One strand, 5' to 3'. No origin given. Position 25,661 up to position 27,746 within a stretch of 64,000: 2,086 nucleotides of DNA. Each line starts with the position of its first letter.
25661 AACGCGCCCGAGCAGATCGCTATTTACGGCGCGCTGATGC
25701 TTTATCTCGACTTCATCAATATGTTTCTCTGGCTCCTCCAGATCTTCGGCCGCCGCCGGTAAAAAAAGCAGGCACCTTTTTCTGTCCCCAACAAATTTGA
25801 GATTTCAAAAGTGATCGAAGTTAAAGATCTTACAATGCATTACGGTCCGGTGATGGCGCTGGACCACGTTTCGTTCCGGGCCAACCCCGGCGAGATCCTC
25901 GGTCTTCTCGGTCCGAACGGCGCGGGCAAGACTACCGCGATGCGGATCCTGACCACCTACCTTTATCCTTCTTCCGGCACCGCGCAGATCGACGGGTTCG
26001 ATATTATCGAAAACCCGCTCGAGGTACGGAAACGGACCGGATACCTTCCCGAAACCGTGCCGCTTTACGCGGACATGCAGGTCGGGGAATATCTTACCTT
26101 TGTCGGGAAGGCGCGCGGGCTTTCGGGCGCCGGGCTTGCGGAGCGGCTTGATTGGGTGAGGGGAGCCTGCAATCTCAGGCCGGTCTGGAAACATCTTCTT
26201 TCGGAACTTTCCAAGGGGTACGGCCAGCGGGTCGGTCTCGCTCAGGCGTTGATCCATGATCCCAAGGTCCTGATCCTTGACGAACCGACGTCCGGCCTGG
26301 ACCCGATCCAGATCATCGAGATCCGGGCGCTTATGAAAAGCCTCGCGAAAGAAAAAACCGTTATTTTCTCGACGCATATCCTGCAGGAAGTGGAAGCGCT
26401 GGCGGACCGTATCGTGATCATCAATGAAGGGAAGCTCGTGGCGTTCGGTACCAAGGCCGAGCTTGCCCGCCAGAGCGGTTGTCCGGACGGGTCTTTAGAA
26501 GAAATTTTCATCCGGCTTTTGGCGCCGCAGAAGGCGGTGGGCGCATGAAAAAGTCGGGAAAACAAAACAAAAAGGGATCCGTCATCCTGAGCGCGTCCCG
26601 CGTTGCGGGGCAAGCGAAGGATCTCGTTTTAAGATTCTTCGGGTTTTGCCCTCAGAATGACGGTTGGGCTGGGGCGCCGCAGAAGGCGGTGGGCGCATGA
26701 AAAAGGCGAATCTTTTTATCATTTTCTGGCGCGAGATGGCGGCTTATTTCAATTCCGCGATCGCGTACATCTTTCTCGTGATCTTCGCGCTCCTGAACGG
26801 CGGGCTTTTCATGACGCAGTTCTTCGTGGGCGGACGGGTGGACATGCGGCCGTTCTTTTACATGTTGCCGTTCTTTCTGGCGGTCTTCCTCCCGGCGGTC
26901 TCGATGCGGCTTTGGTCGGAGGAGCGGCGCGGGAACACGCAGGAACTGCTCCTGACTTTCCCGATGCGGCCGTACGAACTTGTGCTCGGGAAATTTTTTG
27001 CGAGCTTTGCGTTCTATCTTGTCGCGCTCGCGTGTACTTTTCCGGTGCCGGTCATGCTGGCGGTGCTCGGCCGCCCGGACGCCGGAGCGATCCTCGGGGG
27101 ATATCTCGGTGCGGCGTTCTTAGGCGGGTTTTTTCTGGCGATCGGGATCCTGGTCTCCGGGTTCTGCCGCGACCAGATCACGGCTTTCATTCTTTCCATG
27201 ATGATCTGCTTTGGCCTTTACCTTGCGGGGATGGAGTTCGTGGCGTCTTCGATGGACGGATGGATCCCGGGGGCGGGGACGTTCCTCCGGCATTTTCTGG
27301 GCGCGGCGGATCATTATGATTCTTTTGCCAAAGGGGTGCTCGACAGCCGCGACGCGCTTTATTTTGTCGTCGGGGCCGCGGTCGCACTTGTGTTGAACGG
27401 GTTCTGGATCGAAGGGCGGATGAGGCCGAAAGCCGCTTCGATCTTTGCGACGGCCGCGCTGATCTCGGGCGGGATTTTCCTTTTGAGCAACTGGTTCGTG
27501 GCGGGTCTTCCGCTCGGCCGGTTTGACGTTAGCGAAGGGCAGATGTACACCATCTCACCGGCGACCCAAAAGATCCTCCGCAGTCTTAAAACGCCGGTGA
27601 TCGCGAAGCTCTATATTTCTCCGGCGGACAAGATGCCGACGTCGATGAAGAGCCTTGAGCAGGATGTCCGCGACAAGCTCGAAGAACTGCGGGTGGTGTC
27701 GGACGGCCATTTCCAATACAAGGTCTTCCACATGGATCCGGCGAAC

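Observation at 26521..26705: MITE/REP-like palindromic 119-bp insertion with 33-bp flanking direct repeats at an ABC ATPase/permease junction. Translational coupling is preserved through a new 51-codon ORF.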

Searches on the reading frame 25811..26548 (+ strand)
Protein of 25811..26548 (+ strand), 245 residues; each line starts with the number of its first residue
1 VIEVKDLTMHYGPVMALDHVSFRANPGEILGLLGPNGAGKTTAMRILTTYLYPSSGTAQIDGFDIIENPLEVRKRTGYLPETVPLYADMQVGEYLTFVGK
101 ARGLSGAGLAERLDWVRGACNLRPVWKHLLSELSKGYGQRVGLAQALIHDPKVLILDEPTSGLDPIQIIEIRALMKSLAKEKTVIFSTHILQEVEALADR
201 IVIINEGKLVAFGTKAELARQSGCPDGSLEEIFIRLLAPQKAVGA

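Call 12: find_encoding_contigs(protein=window:25811-26548:+, flank=6000, max_places=10)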
Protein window:25811-26548:+ (245 aa): 4 contigs read that carry it; 2 places shown.
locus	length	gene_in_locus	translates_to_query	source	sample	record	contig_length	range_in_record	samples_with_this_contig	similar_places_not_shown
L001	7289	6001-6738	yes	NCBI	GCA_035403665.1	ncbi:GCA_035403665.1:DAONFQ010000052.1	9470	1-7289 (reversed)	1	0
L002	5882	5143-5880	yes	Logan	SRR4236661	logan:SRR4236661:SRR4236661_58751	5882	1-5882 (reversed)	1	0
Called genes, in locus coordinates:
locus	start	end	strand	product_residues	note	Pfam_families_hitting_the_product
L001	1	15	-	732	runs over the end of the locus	PF21436:STT3-PglB_core (faint), PF02516:STT3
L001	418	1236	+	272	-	PF00456:Transketolase_N, PF13292:DXP_synthase_N, PF00676:E1_dh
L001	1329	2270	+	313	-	PF02779:Transket_pyr, PF02780:Transketolase_C, PF22613:Transketolase_C_1 (faint)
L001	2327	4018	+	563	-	PF01019:G_glu_transpept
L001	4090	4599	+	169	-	PF00293:NUDIX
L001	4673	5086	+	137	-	PF03960:ArsC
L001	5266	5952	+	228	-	PF01027:Bax1-I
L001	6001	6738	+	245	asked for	PF00005:ABC_tran, PF13304:AAA_21 (weak)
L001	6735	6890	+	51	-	-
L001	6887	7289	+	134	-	PF01061:ABC2_membrane (weak), PF12679:ABC2_membrane_2 (faint), PF12730:ABC2_membrane_4 (weak), PF12698:ABC2_membrane_3 (weak)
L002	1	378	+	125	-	?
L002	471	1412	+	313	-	PF02779:Transket_pyr, PF02780:Transketolase_C, PF22613:Transketolase_C_1 (faint)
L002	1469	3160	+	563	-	PF01019:G_glu_transpept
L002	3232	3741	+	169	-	PF00293:NUDIX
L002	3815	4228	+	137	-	PF03960:ArsC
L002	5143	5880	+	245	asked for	PF00005:ABC_tran, PF13304:AAA_21 (weak)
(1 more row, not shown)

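Call 49: list_cluster_members(proteins=[window:25811-26548:+, window:26545-26700:+, window:26697-29225:+, window:47433-51227:+, window:42829-44028:+])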
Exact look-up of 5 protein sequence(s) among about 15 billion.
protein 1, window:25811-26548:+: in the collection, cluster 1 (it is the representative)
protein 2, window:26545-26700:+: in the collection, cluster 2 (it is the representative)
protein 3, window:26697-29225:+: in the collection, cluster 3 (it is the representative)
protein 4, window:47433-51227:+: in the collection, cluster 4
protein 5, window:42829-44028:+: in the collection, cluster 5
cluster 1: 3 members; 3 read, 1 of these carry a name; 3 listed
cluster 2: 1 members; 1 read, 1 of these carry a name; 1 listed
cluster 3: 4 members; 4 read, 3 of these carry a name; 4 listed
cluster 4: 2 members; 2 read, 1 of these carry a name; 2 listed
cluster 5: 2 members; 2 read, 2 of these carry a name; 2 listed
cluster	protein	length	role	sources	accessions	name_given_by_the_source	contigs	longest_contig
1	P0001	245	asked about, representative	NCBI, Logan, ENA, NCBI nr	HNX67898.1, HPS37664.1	MAG TPA: ATP-binding cassette domain-containing protein [Candidatus Omnitrophota ... | ATP-binding cassette domain-containing protein [Candidatus Omnitrophota bacterium]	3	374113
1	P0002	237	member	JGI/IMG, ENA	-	-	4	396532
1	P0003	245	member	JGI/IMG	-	-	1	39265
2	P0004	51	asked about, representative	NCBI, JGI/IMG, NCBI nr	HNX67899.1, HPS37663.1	MAG TPA: hypothetical protein PLL75_08070 [Candidatus Omnitrophota bacterium] | hypothetical protein [Candidatus Omnitrophota bacterium]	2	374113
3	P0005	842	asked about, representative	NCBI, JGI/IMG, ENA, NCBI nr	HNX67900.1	MAG TPA: Gldg family protein [Candidatus Omnitrophota bacterium] | Gldg family protein [Candidatus Omnitrophota bacterium]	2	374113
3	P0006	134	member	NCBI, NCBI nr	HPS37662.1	MAG TPA: ABC transporter permease, partial [Candidatus Omnitrophota bacterium] | ABC transporter permease [Candidatus Omnitrophota bacterium]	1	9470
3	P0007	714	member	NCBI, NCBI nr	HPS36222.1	MAG TPA: GldG family protein, partial [Candidatus Omnitrophota bacterium] | GldG family protein [Candidatus Omnitrophota bacterium]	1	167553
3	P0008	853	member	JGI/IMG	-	-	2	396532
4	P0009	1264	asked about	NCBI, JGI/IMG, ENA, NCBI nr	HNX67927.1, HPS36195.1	MAG TPA: DNA-directed RNA polymerase subunit beta [Candidatus Omnitrophota bacterium] | DNA-directed RNA polymerase subunit beta [Candidatus Omnitrophota bacterium]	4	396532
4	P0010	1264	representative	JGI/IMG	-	-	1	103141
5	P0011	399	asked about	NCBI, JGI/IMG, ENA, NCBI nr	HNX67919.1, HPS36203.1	MAG TPA: elongation factor Tu [Candidatus Omnitrophota bacterium] | elongation factor Tu [Candidatus Omnitrophota bacterium]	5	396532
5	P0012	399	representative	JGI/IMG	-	elongation factor Tu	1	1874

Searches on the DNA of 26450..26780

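Call 13: search_rna_families(source=window, start=26450, end=26780, threshold=evalue, max_evalue=10, show_alignments=2)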
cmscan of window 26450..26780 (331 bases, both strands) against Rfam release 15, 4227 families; matches with E-value up to 10: 2.
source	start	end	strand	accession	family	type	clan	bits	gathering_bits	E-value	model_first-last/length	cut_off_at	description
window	26537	26584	+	RF02922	RAGATH-32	Cis-reg;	-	10.5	41.8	7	1-78/78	no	RAGATH-32 RNA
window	26450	26637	+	RF00024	Telomerase-vert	Gene;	CL00004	7.7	70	7.5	197-443/443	5'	Vertebrate telomerase RNA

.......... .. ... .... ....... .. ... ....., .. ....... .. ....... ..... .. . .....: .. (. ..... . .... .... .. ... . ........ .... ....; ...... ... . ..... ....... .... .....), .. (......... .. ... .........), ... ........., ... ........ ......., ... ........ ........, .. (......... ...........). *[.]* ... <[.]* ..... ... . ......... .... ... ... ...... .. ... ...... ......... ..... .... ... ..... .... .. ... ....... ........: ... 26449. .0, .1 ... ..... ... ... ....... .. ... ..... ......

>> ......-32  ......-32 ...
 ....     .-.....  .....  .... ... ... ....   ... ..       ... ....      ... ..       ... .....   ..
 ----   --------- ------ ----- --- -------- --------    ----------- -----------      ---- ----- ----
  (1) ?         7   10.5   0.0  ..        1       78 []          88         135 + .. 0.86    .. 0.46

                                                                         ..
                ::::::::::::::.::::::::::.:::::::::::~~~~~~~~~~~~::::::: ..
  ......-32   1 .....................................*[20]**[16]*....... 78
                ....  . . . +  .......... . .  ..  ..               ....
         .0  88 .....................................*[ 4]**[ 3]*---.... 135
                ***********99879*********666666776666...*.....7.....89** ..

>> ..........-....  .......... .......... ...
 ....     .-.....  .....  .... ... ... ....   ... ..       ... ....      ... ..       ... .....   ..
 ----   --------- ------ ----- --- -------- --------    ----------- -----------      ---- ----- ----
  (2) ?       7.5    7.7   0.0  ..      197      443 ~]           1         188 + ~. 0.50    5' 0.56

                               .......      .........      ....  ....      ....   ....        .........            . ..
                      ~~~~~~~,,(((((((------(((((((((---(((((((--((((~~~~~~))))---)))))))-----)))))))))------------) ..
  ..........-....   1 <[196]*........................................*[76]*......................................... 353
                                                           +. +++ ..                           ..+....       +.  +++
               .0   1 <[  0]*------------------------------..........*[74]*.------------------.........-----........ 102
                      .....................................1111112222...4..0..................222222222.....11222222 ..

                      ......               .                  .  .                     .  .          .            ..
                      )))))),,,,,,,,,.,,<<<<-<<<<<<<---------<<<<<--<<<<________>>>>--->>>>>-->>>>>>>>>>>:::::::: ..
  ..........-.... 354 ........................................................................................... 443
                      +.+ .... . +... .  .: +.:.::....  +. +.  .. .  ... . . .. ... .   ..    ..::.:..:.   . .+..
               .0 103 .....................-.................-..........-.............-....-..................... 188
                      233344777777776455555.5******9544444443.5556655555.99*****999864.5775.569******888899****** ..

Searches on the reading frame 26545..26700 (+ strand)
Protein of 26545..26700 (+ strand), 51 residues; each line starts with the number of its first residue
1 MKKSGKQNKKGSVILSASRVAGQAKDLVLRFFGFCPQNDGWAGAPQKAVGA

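Call 15: find_encoding_contigs(protein=window:26545-26700:+, flank=6000, max_places=10)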
Protein window:26545-26700:+ (51 aa): 2 contigs read that carry it; 1 place shown.
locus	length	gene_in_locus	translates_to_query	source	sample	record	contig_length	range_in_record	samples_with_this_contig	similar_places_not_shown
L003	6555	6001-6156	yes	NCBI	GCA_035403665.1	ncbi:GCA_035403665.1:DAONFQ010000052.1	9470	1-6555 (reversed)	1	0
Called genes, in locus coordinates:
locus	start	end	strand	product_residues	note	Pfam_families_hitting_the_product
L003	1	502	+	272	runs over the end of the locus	PF00456:Transketolase_N, PF13292:DXP_synthase_N, PF00676:E1_dh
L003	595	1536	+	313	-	PF02779:Transket_pyr, PF02780:Transketolase_C, PF22613:Transketolase_C_1 (faint)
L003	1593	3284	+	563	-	PF01019:G_glu_transpept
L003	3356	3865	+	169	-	PF00293:NUDIX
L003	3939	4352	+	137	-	PF03960:ArsC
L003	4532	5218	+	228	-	PF01027:Bax1-I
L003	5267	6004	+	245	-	PF00005:ABC_tran, PF13304:AAA_21 (weak)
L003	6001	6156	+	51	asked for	-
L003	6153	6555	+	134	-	PF01061:ABC2_membrane (weak), PF12679:ABC2_membrane_2 (faint), PF12730:ABC2_membrane_4 (weak), PF12698:ABC2_membrane_3 (weak)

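Call 86: search_protein_families(library=pfam, proteins=[window:26545-26700:+], max_evalue=0.001)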
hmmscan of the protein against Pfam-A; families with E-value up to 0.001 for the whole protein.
window:26545-26700:+ (51 aa): 0 families

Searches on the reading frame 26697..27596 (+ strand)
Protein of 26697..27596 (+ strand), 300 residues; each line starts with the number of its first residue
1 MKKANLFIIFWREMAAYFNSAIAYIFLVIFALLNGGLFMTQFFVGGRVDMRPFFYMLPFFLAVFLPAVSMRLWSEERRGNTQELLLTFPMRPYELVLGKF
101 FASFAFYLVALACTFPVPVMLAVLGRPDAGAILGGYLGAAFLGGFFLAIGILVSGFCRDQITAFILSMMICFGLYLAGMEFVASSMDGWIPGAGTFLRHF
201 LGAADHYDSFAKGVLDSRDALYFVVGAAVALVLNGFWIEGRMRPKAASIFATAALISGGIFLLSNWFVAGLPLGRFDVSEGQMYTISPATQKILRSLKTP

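Call 22: find_related_loci(query=window:26697-27596:+, collection=metagenome_contigs, flank=2500)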
Query window:26697-27596:+ (300 aa) in metagenome_contigs; peptide patterns used: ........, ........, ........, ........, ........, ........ (x = any residue, [..] = any of these).
188 stretches matched a pattern; 37 encode a relative of the query (tblastn E <= 1e-3); 37 distinct loci.
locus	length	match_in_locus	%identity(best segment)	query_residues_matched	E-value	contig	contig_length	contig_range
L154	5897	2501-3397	82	2-300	1e-166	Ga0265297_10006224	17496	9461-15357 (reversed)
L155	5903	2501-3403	83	1-300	4e-166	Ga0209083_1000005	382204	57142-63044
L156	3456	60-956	81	2-300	3e-168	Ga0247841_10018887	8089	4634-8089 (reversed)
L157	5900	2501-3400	80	1-299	7e-164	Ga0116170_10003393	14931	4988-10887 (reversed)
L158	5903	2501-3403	81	1-300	2e-163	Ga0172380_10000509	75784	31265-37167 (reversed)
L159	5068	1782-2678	81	2-300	5e-166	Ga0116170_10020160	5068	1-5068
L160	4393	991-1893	80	1-300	5e-165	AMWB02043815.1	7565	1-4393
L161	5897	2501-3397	82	2-300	1e-162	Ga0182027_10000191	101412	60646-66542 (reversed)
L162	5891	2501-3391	80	4-300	2e-162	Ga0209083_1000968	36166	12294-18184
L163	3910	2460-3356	81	2-300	5e-168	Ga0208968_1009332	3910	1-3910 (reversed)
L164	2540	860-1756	81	2-300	7e-173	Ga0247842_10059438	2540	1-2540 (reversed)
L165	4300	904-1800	81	2-300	4e-165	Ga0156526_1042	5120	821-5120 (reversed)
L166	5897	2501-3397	82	2-300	1e-161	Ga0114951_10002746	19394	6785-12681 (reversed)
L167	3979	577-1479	79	1-300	5e-164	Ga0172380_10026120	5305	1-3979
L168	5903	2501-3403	79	1-300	8e-160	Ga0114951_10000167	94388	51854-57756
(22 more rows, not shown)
